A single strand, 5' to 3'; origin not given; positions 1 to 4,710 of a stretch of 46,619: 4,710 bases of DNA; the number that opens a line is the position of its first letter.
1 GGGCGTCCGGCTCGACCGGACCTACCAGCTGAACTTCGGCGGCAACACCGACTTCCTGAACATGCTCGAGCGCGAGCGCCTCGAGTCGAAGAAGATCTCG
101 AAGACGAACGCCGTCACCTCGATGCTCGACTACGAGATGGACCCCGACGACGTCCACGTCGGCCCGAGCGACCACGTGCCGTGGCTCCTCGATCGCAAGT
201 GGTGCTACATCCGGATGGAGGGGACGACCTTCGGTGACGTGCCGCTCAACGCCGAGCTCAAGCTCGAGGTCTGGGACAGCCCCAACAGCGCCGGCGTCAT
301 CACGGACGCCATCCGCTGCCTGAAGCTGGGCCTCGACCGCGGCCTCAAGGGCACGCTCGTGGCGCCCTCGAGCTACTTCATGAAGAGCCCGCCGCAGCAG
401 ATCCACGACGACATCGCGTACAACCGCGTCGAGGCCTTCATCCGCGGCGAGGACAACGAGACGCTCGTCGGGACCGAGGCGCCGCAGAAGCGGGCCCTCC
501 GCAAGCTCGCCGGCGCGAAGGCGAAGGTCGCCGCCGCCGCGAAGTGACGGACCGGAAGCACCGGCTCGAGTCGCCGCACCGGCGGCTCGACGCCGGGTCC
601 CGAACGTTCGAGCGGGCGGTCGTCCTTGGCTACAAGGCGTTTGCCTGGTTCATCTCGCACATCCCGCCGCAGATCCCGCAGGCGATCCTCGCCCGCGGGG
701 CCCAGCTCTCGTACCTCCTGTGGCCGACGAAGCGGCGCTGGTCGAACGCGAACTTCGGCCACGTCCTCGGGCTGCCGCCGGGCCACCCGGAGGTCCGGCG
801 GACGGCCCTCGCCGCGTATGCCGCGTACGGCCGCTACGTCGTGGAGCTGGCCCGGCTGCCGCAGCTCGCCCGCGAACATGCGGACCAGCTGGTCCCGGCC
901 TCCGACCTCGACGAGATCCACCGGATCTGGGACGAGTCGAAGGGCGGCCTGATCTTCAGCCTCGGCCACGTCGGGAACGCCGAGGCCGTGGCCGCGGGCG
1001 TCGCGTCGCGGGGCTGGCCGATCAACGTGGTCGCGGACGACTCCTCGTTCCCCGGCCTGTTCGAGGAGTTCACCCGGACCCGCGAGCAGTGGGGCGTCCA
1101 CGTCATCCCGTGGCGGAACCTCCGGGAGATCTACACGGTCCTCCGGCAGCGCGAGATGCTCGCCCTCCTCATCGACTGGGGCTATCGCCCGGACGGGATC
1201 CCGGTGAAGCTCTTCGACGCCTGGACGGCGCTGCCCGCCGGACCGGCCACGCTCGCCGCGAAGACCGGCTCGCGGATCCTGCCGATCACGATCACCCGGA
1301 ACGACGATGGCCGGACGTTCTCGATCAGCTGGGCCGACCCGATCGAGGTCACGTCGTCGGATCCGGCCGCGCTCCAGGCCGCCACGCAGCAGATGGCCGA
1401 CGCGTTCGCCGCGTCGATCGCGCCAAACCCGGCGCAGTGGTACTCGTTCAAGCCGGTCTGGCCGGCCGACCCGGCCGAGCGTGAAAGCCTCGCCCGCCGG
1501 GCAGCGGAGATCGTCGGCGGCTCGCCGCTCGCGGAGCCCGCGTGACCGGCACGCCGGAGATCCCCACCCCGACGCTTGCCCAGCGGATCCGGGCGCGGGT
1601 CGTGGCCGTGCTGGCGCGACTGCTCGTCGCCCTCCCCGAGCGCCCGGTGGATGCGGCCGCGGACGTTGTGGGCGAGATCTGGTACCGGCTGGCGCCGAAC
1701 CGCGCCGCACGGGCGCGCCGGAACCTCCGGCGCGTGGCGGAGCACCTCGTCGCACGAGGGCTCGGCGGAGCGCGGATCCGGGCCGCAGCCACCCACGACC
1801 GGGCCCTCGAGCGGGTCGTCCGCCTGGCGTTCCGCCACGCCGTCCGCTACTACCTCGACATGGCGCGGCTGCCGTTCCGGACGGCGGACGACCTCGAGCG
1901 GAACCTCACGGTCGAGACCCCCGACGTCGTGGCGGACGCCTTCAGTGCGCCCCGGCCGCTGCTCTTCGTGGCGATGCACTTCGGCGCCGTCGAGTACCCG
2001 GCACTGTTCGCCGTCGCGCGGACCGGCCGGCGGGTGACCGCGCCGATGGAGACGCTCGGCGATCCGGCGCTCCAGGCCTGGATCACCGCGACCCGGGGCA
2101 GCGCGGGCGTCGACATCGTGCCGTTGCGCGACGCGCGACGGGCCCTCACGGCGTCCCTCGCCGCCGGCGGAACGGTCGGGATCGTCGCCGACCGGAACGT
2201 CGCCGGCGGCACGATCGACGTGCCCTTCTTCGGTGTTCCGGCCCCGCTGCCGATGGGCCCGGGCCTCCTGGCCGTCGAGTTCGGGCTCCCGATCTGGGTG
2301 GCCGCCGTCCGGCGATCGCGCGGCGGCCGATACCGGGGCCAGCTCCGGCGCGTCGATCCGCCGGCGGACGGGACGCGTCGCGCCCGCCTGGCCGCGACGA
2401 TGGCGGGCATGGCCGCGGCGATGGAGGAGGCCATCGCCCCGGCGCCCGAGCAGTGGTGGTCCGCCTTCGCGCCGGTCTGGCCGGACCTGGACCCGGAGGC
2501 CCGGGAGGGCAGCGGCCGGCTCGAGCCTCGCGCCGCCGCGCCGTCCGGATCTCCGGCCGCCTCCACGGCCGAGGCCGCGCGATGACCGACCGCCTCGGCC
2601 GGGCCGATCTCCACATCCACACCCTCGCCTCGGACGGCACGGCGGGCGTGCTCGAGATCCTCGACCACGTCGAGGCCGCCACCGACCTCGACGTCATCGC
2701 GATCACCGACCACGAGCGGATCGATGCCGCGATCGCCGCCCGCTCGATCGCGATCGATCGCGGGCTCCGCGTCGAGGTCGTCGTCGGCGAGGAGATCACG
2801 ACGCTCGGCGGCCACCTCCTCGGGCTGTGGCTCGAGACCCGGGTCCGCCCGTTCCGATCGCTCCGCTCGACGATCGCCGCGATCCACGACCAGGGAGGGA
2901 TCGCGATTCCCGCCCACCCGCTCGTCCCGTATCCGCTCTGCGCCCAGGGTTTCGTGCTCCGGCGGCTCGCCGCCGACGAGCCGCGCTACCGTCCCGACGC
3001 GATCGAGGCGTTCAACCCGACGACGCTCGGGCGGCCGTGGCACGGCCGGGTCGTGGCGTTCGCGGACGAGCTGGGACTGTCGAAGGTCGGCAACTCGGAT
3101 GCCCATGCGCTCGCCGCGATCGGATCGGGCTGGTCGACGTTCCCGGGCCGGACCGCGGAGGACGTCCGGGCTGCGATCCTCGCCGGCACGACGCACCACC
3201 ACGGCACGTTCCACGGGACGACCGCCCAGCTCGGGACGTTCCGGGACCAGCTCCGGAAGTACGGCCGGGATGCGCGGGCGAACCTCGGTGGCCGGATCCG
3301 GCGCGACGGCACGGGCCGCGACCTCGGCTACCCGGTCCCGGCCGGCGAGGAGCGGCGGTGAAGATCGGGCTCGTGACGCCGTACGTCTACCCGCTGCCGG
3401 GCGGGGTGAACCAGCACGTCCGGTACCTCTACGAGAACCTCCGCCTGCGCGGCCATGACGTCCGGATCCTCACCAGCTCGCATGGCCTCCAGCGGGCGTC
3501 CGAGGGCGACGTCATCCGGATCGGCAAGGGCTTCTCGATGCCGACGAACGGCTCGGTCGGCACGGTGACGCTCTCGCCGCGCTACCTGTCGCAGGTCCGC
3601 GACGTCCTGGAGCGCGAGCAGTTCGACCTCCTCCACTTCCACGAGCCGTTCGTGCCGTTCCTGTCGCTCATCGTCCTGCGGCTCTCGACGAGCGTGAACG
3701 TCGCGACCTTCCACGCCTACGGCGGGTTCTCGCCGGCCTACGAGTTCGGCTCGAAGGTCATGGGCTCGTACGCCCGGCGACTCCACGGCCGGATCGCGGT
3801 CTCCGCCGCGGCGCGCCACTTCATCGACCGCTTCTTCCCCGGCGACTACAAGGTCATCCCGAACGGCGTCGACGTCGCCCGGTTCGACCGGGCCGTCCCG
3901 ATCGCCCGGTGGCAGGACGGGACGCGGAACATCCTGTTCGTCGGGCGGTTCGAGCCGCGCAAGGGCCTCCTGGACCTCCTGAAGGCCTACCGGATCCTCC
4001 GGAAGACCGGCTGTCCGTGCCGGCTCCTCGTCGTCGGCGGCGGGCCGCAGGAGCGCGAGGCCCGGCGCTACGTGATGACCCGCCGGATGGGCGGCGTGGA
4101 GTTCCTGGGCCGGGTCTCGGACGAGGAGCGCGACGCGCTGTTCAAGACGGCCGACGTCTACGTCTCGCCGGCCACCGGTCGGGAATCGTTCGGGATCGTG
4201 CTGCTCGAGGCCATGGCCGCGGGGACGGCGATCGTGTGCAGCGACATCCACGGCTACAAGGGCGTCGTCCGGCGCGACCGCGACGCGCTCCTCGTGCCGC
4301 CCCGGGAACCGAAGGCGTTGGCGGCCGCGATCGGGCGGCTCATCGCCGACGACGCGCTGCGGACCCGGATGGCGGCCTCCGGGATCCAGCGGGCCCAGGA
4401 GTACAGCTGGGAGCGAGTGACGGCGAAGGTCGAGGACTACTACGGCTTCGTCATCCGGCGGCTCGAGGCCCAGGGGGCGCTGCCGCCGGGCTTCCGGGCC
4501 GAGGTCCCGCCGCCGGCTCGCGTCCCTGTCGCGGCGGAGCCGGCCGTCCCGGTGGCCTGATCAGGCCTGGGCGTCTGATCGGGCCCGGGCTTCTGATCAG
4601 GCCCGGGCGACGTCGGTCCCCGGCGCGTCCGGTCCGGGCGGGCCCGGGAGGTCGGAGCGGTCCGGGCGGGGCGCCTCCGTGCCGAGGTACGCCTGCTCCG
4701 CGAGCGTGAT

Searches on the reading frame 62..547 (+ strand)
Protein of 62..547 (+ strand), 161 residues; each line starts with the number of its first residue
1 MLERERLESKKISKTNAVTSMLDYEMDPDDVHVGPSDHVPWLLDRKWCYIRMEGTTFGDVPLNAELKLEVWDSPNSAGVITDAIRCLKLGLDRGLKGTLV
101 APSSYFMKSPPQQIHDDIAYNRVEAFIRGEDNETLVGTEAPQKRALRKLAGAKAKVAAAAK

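Call 16: search_protein_families(library=pfam, proteins=[window:62-547:+], max_evalue=0.001)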
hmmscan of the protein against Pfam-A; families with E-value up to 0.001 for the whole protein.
window:62-547:+ (161 aa): 1 family
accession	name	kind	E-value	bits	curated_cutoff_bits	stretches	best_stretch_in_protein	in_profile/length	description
PF01658.22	Inos-1-P_synth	-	1.5e-17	64.2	27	1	1-73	37-107/107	Myo-inositol-1-phosphate synthase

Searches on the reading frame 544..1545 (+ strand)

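Call 16: search_protein_families(library=pfam, proteins=[window:544-1545:+], max_evalue=0.001)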
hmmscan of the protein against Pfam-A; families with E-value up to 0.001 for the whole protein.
window:544-1545:+ (333 aa): 1 family
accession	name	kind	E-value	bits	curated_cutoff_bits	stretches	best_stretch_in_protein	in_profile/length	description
PF03279.18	Lip_A_acyltrans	-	1.9e-33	116.4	22.3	1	30-306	19-293/295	Bacterial lipid A biosynthesis acyltransferase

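Call 48: search_protein_families(library=ncbifam, proteins=[window:544-1545:+], max_evalue=0.01)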
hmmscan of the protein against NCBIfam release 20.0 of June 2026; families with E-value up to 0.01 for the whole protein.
window:544-1545:+ (333 aa): 8 families
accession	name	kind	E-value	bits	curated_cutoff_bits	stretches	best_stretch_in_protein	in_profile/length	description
NF005919.0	PRK07920.1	equivalog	2e-41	142.1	209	1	22-317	7-304/311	phosphatidylinositol mannoside acyltransferase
NF006270.0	PRK08419.1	equivalog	1.2e-21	77.3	248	1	28-302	8-284/298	lipid A biosynthesis lauroyl acyltransferase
NF005120.0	PRK06553.1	equivalog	8.1e-08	31.9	273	1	83-306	78-306/308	lipid A biosynthesis lauroyl acyltransferase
NF006487.0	PRK08905.1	equivalog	1e-07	31.3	281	1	32-298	5-265/290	lysophospholipid acyltransferase family protein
TIGR02207.1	lipid_A_htrB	subfamily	6.3e-07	29.1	297.8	1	83-299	69-284/303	LpxL/LpxP family Kdo(2)-lipid IV(A) lauroyl/palmitoleoyl acyltransferase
NF005340.0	PRK06860.1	subfamily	0.00024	20.4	398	1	120-300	113-291/309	lipid A biosynthesis lauroyl acyltransferase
TIGR02208.1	lipid_A_msbB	equivalog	0.0024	17.2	336.05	1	100-299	89-287/305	lauroyl-Kdo(2)-lipid IV(A) myristoyltransferase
NF004191.0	PRK05646.1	equivalog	0.0091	15.2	491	0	35-273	26-264/310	lipid A biosynthesis lauroyl acyltransferase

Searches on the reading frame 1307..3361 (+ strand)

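Call 16: search_protein_families(library=pfam, proteins=[window:1307-3361:+], max_evalue=0.001)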
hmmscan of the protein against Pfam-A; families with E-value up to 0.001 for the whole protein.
window:1307-3361:+ (684 aa): 1 family
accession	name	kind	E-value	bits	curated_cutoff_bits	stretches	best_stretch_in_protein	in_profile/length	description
PF13263.12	PHP_C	-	1.5e-11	44.1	21.3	1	578-629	3-56/56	PHP-associated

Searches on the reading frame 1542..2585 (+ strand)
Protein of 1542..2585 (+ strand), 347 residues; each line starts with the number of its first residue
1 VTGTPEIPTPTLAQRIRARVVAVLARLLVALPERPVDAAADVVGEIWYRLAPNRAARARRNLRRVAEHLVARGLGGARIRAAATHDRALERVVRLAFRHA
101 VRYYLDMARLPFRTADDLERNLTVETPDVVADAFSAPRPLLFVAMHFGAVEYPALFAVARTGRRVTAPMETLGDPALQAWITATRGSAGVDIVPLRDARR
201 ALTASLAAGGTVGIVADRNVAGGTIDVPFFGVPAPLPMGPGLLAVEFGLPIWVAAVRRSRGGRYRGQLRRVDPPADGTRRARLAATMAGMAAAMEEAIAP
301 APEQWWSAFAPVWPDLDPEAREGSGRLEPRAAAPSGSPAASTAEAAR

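Call 16: search_protein_families(library=pfam, proteins=[window:1542-2585:+], max_evalue=0.001)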
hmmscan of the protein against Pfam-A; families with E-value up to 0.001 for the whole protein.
window:1542-2585:+ (347 aa): 1 family
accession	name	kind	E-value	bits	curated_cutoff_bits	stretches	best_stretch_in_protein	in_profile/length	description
PF03279.18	Lip_A_acyltrans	-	5e-30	105.1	22.3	1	90-305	73-286/295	Bacterial lipid A biosynthesis acyltransferase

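Call 48: search_protein_families(library=ncbifam, proteins=[window:1542-2585:+], max_evalue=0.01)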
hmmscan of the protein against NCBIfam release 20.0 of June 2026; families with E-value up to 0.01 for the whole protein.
window:1542-2585:+ (347 aa): 12 families
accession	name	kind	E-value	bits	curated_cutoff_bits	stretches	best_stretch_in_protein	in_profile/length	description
NF005919.0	PRK07920.1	equivalog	7.2e-28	97.5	209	1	23-320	17-301/311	phosphatidylinositol mannoside acyltransferase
NF006487.0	PRK08905.1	equivalog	1.8e-16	60.1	281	1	21-305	3-266/290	lysophospholipid acyltransferase family protein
NF005399.0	PRK06946.1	subfamily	3e-16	59.5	343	1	14-306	3-277/294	lipid A biosynthesis lauroyl acyltransferase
NF006270.0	PRK08419.1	equivalog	2.2e-15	56.7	248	1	15-305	4-281/298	lipid A biosynthesis lauroyl acyltransferase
NF005120.0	PRK06553.1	equivalog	1.9e-12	47.2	273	1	121-305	115-299/308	lipid A biosynthesis lauroyl acyltransferase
TIGR02207.1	lipid_A_htrB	subfamily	1.6e-05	24.4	297.8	1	27-305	24-284/303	LpxL/LpxP family Kdo(2)-lipid IV(A) lauroyl/palmitoleoyl acyltransferase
NF004569.0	PRK05906.1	equivalog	1.8e-05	23.8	439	1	177-305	177-305/454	lipid A biosynthesis lauroyl acyltransferase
NF006507.0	PRK08943.1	subfamily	1.9e-05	23.9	337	1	86-304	80-296/322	lipid A biosynthesis (KDO)2-(lauroyl)-lipid IVA acyltransferase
TIGR02208.1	lipid_A_msbB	equivalog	0.00069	19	336.05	1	84-305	68-287/305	lauroyl-Kdo(2)-lipid IV(A) myristoyltransferase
NF004191.0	PRK05646.1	equivalog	0.00095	18.4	491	1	24-235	24-220/310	lipid A biosynthesis lauroyl acyltransferase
NF004190.0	PRK05645.1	equivalog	0.001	18.2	377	0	23-305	11-277/295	lysophospholipid acyltransferase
NF005150.0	PRK06628.1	equivalog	0.0032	16.9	350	1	137-305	113-281/290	lipid A biosynthesis lauroyl acyltransferase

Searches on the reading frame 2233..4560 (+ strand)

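Call 16: search_protein_families(library=pfam, proteins=[window:2233-4560:+], max_evalue=0.001)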
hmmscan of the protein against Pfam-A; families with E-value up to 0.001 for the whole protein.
window:2233-4560:+ (775 aa): 6 families
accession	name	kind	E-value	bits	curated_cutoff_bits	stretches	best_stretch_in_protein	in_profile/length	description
PF00534.26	Glycos_transf_1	-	3.8e-36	124.7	26.4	1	559-719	10-171/172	Glycosyl transferases group 1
PF13692.12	Glyco_trans_1_4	-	2.3e-33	115.9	27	1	565-706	2-142/142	Glycosyl transferases group 1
PF13439.12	Glyco_transf_4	-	3.6e-22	79.6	28.5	1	389-550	1-170/170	Glycosyltransferase Family 4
PF13579.12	Glyco_trans_4_4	-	1.4e-15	58.5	29.7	1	390-545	1-158/158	Glycosyl transferase 4-like domain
PF20706.3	GT4-conflict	-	1e-08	35.1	26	1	553-732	190-384/385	Family 4 Glycosyltransferase in conflict systems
PF13524.12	Glyco_trans_1_2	-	2.5e-08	34.4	25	1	599-732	18-141/144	Glycosyl transferase-like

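Call 48: search_protein_families(library=ncbifam, proteins=[window:2233-4560:+], max_evalue=0.01)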
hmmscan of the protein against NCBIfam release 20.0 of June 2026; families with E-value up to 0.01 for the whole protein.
window:2233-4560:+ (775 aa): 34 families (the best 25 are shown)
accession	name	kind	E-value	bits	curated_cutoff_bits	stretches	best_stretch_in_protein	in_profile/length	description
NF041876.1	EPS_EpsE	equivalog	1.5e-32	113.3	400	1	527-724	176-379/389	exopolysaccharide biosynthesis GT4 family glycosyltransferase EpsE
TIGR04047.1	MSMEG_0565_glyc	hypoth_equivalog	2e-29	102.9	259.85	1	463-736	86-370/373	MSMEG_0565 family glycosyltransferase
TIGR02149.1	glgA_Coryne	subfamily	2.2e-23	83.1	302.4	1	518-738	146-388/391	glycogen synthase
TIGR03999.1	thiol_BshA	equivalog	3.1e-23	82.3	273.7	1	538-739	168-372/375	N-acetyl-alpha-D-glucosaminyl L-malate synthase BshA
TIGR03449.1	mycothiol_MshA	equivalog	7.3e-23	81.1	462.5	1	540-738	191-401/406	D-inositol-3-phosphate glycosyltransferase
TIGR04063.1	stp3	hypoth_equivalog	4.5e-22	78.5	442.05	1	539-738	182-393/397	TIGR04063 family PEP-CTERM/XrtA system glycosyltransferase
TIGR03088.1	stp2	hypoth_equivalog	2.1e-18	66.6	409.05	1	540-737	163-370/374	TIGR03088 family PEP-CTERM/XrtA system glycosyltransferase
NF038229.1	Glyco4_Geo_Pelo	equivalog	1.9e-17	63.3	400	1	539-739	135-335/338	GPMC system family 4 glycosyltransferase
NF038295.1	EPS_HpsP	equivalog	2.2e-17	63.2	550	1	540-737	179-384/388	hormogonium polysaccharide biosynthesis glycosyltransferase HpsP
NF053787.1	GlcN_PG_synth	equivalog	1.2e-15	57.3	480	1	541-738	168-357/361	N-acetylglucosaminyl phosphatidylglycerol synthase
NF012028.0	PRK15484.1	subfamily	2.9e-15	56.3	618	1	536-735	160-373/380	lipopolysaccharide N-acetylglucosaminyltransferase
NF041010.1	glycosy_Agl16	equivalog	3.9e-15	55.6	575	1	514-738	131-349/352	glycosylation protein Agl16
NF049988.1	MGlcDAGSynMgs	equivalog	1.5e-13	50.8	400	2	568-741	217-388/398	alpha-monoglucosyldiacylglycerol synthase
TIGR04157.1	glyco_rSAM_CFB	subfamily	5.3e-13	48.7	400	1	565-692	228-352/406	TIGR04157 family glycosyltransferase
NF047684.1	TeichurnBiosyTuaC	equivalog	1.4e-12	47.3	550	1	563-740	218-389/391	teichuronic acid biosynthesis protein TuaC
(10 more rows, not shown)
